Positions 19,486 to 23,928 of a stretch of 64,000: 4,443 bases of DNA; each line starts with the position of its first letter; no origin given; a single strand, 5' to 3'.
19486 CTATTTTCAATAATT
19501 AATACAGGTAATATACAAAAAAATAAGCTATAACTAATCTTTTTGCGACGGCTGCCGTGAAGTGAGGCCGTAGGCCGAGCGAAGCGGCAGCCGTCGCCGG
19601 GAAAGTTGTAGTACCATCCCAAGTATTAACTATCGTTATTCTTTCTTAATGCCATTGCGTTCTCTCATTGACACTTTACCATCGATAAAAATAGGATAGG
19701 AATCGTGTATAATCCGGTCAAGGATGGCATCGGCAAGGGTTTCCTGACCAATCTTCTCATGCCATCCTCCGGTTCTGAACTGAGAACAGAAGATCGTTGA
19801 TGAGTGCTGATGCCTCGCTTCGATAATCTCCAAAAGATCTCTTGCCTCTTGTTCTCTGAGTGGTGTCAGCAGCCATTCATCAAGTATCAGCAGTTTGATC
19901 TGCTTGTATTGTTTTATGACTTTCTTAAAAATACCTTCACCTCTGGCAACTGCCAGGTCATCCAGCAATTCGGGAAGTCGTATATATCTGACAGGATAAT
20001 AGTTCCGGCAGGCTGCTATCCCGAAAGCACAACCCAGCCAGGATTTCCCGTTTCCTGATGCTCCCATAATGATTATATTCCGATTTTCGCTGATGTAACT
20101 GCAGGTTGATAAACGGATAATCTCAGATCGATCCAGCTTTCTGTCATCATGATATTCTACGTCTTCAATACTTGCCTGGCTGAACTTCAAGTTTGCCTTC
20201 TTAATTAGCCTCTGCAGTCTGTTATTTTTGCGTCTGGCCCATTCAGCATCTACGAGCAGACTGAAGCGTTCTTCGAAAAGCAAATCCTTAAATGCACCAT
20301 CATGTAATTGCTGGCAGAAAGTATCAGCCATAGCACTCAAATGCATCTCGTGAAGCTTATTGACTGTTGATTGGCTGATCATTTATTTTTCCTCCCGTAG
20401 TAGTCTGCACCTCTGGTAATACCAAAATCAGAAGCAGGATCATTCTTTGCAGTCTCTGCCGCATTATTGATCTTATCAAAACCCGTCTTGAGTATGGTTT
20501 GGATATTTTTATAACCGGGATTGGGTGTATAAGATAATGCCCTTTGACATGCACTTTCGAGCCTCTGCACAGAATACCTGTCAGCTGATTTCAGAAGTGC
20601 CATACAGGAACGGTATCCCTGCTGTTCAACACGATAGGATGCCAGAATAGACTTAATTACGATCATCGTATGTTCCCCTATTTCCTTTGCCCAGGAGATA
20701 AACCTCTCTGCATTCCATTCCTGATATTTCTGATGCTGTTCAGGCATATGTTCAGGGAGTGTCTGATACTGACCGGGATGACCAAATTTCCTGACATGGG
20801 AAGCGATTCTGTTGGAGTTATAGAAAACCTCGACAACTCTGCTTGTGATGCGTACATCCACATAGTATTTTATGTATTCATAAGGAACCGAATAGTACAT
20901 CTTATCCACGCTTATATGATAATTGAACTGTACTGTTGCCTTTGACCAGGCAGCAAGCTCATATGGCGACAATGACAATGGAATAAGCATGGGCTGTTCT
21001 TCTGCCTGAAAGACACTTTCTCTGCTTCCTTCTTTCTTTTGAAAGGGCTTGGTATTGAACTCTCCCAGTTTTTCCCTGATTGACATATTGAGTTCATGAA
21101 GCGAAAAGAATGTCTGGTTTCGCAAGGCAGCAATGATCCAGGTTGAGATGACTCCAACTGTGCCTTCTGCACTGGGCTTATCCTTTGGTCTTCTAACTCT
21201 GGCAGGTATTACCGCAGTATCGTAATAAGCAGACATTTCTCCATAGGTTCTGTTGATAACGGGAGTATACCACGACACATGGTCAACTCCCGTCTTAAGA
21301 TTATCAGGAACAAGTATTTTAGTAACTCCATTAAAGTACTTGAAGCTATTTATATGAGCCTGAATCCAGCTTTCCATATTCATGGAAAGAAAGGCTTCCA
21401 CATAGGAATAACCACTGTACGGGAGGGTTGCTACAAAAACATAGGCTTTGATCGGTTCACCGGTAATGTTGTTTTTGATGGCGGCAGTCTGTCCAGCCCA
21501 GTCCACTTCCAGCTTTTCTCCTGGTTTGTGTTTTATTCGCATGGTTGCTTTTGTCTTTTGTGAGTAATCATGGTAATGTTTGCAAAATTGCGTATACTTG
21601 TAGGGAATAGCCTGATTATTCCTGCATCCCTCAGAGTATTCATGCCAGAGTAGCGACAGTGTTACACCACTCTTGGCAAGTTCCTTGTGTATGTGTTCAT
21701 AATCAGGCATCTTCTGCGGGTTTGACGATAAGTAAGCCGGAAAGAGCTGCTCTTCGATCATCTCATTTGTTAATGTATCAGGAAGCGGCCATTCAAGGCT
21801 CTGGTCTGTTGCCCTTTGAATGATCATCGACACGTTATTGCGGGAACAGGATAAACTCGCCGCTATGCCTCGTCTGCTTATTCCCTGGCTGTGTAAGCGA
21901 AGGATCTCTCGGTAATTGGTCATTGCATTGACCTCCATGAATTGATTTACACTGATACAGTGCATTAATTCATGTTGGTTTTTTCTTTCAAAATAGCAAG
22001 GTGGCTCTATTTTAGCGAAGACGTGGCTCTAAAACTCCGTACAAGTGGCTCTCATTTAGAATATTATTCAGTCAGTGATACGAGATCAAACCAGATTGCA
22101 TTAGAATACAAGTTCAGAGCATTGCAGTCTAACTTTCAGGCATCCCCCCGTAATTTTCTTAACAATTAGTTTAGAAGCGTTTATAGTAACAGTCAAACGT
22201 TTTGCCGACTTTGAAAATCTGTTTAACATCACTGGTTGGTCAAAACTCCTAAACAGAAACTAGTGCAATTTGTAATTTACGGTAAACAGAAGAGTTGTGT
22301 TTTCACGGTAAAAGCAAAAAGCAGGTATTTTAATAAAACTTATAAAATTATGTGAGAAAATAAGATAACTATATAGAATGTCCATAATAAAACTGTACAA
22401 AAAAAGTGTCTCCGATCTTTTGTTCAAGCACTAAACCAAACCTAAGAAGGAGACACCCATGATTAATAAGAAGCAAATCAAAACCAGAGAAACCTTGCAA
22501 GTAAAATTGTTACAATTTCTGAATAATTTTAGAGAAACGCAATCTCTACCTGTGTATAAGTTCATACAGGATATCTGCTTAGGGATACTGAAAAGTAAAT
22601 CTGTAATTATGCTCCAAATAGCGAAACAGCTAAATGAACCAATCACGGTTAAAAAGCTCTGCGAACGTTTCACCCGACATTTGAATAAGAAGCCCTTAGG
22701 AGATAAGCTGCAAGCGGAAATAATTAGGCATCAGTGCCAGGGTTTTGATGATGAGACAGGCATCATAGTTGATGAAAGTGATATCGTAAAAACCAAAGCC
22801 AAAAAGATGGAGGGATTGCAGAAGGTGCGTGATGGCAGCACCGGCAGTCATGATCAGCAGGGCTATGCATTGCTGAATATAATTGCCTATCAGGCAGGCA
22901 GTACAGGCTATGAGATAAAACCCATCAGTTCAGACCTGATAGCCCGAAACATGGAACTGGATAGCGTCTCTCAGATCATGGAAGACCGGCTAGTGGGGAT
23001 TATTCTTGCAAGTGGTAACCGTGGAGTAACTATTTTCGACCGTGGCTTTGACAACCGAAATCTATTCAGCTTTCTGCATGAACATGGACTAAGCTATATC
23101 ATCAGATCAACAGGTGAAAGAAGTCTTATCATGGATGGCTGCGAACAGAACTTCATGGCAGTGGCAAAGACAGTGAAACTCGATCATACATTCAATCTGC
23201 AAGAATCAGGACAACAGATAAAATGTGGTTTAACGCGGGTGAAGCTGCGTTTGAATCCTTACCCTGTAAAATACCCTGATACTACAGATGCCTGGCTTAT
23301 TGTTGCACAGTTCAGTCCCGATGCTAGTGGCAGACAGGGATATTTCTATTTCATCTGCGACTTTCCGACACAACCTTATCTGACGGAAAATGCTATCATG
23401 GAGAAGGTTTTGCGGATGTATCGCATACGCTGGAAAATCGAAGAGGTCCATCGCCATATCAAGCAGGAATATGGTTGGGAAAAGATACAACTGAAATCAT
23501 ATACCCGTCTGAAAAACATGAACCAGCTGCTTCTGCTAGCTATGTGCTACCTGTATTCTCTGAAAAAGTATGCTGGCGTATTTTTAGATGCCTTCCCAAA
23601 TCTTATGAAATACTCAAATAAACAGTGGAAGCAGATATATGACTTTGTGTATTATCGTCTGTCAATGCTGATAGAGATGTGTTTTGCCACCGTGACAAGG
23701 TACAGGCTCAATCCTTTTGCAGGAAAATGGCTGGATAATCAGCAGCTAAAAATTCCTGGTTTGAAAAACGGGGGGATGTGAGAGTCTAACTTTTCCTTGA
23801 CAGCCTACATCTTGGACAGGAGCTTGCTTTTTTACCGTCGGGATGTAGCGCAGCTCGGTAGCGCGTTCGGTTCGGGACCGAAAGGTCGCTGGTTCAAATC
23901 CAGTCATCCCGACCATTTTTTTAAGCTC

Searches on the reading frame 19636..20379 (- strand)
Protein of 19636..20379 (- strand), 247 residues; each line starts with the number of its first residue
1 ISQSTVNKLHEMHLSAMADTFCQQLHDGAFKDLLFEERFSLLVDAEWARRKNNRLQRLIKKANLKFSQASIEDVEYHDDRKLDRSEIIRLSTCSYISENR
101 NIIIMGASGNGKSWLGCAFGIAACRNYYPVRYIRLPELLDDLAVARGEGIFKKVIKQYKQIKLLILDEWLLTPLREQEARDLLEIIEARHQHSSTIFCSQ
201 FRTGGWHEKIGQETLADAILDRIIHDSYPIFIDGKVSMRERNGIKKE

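Call 83: search_protein_families(library=pfam, proteins=[window:19636-20379:-], max_evalue=0.001)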
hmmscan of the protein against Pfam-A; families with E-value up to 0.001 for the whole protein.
window:19636-20379:- (247 aa): 1 family
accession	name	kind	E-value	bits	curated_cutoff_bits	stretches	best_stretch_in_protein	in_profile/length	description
PF01695.23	IstB_IS21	-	2.1e-57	194.8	24.1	1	8-242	2-234/238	IstB-like ATP binding protein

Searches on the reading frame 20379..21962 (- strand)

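Call 83: search_protein_families(library=pfam, proteins=[window:20379-21962:-], max_evalue=0.001)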
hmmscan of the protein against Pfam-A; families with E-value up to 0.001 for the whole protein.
window:20379-21962:- (527 aa): 1 family
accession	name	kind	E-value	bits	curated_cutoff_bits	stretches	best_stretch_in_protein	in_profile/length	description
PF22483.2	Mu-transpos_C_2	-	1.3e-15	57.3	27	1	332-395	4-67/73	Mu transposase, C-terminal domain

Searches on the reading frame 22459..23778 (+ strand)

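Call 83: search_protein_families(library=pfam, proteins=[window:22459-23778:+], max_evalue=0.001)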
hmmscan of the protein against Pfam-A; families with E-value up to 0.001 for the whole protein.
window:22459-23778:+ (440 aa): 1 family
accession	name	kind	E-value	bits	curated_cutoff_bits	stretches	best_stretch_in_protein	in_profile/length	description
PF01609.27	DDE_Tnp_1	-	5.4e-13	49.6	23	1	100-364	5-198/200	Transposase DDE domain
